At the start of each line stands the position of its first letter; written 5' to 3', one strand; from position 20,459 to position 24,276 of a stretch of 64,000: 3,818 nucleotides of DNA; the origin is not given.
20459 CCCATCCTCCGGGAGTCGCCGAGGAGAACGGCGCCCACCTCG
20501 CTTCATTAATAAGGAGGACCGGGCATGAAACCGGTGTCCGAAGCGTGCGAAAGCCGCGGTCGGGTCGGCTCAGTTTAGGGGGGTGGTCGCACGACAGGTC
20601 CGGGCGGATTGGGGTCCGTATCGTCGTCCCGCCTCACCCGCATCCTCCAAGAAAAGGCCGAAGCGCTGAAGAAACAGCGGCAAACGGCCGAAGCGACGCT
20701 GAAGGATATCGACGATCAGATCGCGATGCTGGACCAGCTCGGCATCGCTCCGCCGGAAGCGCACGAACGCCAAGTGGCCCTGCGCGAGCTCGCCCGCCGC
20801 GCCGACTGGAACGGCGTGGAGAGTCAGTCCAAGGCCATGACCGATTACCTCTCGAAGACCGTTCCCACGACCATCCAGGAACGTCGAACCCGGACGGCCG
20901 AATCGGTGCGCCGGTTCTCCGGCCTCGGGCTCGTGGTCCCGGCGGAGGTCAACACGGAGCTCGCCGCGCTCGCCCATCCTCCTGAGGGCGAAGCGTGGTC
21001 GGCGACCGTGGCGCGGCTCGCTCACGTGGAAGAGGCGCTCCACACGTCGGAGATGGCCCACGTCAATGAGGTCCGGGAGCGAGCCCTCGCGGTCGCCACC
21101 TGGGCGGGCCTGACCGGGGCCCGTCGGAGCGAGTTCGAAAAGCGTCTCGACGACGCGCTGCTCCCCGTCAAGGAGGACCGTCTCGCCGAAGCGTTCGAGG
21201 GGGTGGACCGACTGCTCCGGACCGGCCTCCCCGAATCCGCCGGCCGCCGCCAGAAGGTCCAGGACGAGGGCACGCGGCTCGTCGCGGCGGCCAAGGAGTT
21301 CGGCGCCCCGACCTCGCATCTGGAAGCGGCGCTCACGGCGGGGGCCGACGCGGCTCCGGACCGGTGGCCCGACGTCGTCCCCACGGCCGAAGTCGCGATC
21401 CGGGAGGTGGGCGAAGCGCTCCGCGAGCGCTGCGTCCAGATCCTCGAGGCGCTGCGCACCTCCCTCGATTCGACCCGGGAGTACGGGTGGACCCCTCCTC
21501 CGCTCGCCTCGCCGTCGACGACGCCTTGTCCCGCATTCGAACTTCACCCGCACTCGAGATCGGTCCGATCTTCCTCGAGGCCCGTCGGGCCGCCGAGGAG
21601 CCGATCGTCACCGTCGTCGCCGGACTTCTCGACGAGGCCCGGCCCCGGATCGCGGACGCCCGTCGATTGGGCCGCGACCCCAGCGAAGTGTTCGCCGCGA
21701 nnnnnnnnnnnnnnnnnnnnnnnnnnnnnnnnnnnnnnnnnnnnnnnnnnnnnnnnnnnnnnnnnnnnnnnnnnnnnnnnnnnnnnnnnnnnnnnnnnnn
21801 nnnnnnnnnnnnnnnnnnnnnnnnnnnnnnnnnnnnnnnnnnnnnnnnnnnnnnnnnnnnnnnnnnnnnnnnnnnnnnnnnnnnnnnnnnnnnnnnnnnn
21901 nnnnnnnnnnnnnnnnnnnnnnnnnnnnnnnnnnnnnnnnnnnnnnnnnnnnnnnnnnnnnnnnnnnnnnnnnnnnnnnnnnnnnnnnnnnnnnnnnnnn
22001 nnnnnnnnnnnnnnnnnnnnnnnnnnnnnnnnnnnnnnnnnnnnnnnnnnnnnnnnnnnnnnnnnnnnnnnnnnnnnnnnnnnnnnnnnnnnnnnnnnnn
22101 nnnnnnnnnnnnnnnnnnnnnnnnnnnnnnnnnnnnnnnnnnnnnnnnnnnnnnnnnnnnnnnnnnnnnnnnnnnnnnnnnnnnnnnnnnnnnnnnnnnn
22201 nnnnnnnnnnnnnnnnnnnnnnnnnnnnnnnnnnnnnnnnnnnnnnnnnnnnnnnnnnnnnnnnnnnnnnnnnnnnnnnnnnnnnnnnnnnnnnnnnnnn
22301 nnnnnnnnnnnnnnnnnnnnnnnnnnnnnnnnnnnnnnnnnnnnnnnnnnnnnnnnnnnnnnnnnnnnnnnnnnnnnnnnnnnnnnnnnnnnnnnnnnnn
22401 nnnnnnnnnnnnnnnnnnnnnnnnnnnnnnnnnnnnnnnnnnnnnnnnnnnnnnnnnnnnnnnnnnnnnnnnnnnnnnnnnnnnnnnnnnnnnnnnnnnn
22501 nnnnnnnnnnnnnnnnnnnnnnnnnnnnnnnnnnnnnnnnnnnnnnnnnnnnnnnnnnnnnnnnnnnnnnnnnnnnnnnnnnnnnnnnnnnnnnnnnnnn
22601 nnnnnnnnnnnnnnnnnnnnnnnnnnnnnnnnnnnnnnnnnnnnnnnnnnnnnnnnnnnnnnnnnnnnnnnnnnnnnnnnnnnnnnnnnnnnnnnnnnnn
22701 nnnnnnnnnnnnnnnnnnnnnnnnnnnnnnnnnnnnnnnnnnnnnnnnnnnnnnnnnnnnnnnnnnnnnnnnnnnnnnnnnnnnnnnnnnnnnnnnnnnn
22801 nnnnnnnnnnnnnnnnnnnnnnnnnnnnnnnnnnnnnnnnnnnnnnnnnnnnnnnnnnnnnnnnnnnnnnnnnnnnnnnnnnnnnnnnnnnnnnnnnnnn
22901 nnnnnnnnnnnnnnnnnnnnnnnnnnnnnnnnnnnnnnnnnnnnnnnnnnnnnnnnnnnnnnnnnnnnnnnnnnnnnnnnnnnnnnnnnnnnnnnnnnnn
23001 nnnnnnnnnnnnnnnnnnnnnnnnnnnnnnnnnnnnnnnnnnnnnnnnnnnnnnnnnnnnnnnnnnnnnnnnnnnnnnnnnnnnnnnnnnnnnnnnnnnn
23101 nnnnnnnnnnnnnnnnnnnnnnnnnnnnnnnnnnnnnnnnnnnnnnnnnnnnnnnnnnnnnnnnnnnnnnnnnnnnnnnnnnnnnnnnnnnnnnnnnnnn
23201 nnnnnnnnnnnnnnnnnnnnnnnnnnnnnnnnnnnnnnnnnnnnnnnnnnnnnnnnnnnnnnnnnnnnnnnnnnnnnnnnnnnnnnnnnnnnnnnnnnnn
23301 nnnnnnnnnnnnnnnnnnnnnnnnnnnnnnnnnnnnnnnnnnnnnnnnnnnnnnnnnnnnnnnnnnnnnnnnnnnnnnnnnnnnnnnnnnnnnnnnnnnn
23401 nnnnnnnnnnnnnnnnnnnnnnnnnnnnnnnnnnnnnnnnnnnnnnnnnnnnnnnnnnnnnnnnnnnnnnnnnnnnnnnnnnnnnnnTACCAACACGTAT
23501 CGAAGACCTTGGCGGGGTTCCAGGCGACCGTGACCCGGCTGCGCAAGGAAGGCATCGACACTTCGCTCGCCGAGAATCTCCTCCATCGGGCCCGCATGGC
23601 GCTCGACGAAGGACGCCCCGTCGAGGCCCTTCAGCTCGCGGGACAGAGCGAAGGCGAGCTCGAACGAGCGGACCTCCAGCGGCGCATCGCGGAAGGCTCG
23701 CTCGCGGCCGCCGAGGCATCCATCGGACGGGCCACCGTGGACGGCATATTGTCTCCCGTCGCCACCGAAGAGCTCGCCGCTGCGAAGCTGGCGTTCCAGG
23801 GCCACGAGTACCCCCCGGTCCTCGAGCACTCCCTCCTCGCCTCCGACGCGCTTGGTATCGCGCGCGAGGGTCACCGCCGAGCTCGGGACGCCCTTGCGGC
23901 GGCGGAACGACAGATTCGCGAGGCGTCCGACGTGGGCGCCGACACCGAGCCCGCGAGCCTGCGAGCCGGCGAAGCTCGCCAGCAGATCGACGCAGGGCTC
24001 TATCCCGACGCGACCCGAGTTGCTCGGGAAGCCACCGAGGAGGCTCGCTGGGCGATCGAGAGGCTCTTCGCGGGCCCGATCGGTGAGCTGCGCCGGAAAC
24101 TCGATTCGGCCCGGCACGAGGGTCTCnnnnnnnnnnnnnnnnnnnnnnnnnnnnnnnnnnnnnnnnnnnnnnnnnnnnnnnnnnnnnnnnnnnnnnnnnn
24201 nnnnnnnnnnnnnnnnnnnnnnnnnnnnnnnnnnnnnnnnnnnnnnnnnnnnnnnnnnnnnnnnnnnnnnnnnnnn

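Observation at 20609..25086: ~1500-aa alpha-helical repeat protein immediately downstream of aIF-5A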

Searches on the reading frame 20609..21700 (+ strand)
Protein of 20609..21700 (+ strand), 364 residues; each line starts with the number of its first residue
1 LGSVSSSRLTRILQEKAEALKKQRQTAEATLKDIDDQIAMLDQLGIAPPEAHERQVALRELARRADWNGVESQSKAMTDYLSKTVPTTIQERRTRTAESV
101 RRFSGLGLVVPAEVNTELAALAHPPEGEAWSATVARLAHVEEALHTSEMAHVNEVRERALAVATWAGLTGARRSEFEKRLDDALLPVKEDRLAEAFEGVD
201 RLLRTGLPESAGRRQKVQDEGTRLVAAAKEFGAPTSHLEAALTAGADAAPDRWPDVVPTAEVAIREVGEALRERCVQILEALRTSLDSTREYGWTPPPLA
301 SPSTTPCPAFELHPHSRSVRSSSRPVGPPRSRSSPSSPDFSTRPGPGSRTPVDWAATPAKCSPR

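Call 103: list_cluster_members(proteins=[window:20609-21700:+, window:21364-25083:+, window:25091-25546:-, window:14885-19927:-])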
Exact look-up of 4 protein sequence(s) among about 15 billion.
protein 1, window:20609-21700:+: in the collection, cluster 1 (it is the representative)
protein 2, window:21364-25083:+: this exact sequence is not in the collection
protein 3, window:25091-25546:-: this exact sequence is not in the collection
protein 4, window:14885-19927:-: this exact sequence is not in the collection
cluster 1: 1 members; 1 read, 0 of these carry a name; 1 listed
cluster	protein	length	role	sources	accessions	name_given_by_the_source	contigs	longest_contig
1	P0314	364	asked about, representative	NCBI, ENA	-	-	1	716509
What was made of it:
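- The public assembly carries the same frameshift: ORF1 as called, 364 aa, is on record on a 716-kb contig (call 103).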

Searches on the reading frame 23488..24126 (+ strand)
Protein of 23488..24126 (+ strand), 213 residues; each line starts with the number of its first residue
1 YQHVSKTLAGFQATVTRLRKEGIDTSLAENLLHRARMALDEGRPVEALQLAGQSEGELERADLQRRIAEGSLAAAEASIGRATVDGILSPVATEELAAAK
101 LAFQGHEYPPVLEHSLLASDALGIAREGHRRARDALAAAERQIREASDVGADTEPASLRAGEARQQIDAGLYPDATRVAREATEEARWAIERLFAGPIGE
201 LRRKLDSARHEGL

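Call 62: predict_structure(alignment_id=A4)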
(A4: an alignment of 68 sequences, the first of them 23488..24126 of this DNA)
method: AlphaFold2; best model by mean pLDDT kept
length: 213 residues; sequences in the alignment: 68
mean_pLDDT: 95.6   pTM: 0.79
mean pLDDT of the five models: 95.6, 95.3, 94.7, 93.8, 93.0
residues with pLDDT >= 90: 194; 70-90: 18; 50-70: 1; < 50: 0
segments of 3 or more residues with pLDDT < 50: none
pLDDT, mean of each block of 10 residues (from residue 1): 83 90 91 95 94 93 95 98 97 98 96 98 98 99 98 98 98 99 98 95 95 90
secondary structure, 60 per line:
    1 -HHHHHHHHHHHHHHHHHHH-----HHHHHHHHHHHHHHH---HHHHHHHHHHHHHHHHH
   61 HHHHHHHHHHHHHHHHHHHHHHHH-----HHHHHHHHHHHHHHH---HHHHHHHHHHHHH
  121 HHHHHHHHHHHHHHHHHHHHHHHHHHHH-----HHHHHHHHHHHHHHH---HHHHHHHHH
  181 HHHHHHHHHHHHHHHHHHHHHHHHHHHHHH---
elements in order: H2-20 H26-40 H44-84 H90-104 H108-148 H154-168 H172-210
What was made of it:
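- A 213-aa fragment has pLDDT 95.6 and pTM 0.79 (call 62).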

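Call 64: fold_search(model_id=the predicted structure, library=pdb)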
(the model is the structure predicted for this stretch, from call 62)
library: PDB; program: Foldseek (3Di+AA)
matches with E <= 10: 143; with E <= 0.001: 0
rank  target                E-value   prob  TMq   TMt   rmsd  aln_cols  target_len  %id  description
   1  5cwn                  7.5e-01  0.12  0.18  0.18  22.3       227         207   18  Crystal structure of de novo designed helical repeat protein DHR71 (released 2015-12-16)
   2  7udl_A                8.3e-01  0.16  0.22  0.18  20.7       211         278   16  Crystal structure of designed helical repeat protein RPB_PLP1_R6 bound to PLPx6 peptide (released 2023-03-22)
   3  8glt_1                8.8e-01  0.21  0.25  0.23  17.8       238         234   16  Backbone model of de novo-designed chlorophyll-binding nanocage O32-15 (released 2024-03-27)
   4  6iko_A                9.8e-01  0.08  0.16  0.12  42.6       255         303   12  Crystal structure of mouse GAS7cb (released 2019-10-16)
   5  9d92_A                1.4e+00  0.08  0.16  0.15  23.6       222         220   17  Structure of Z4 c3i (released 2026-01-21)
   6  7dqc_C                1.4e+00  0.18  0.21  0.09  15.6       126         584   15  Crystal structure of nucleotide-free mutant A(S23C)3B(N64C)3 complex from Enterococcus hirae V-ATPase (released 2021-12-29)
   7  7uni_C                1.9e+00  0.08  0.18  0.16  18.8       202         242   18  De novo designed chlorophyll dimer protein with Zn pheophorbide a methyl ester, SP2-ZnPPaM (released 2023-04-19)
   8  3ma9_A                1.9e+00  0.04  0.12  0.13  26.8       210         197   11  Crystal structure of gp41 derived protein complexed with fab 8066 (released 2010-12-01)
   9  4fzp_A                2.1e+00  0.96  0.28  0.70   2.7        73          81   15  Crystal Structure of the uranyl binding protein complexed with uranyl (released 2013-12-11)
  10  9y0i_B                2.1e+00  0.08  0.17  0.21  22.0       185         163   23  Crystal structure of designed switching homodimer CSD20f3A (released 2025-09-10)
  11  7uni_A                2.1e+00  0.08  0.18  0.16  18.0       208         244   19  De novo designed chlorophyll dimer protein with Zn pheophorbide a methyl ester, SP2-ZnPPaM (released 2023-04-19)
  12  4fzo_A                2.2e+00  0.97  0.27  0.68   2.3        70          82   13  Crystal Structure of the apo-form uranyl binding protein (released 2013-12-11)
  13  8f7n                  2.5e+00  0.06  0.20  0.13  23.2       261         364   16  Crystal structure of chemoreceptor McpZ ligand sensing domain (released 2023-07-05)
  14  7n6g_3N               2.5e+00  0.05  0.20  0.12  56.4       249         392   17  C1 of central pair (released 2022-05-18)
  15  7s09_A                2.5e+00  0.03  0.16  0.13  25.6       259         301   12  Crystal structure of Penicillium verruculosum copalyl diphosphate synthase (PvCPS) alpha prenyltransferase domain vari (released 2021-10-13)
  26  4uxv                  3.6e+00  0.14  0.40  0.21   9.2       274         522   12  Cytoplasmic domain of bacterial cell division protein EzrA (released 2014-10-22)
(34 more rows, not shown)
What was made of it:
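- Closest known: EzrA, the bacterial spectrin-like FtsZ regulator. Same: It is a prokaryotic cytoplasmic chain of linked triple-helical bundles, and it gave the best extended Foldseek superposition (TMq 0.40 over 274 columns, call 64).
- Closest known: Single three-helix-bundle proteins DUF4398. Same: One unit plus the preceding half-helix superposes on these bundles (TM 0.63-0.71, call 64).
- The best extended superposition is the spectrin-like EzrA 4uxv, with TMq 0.40 (call 64).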
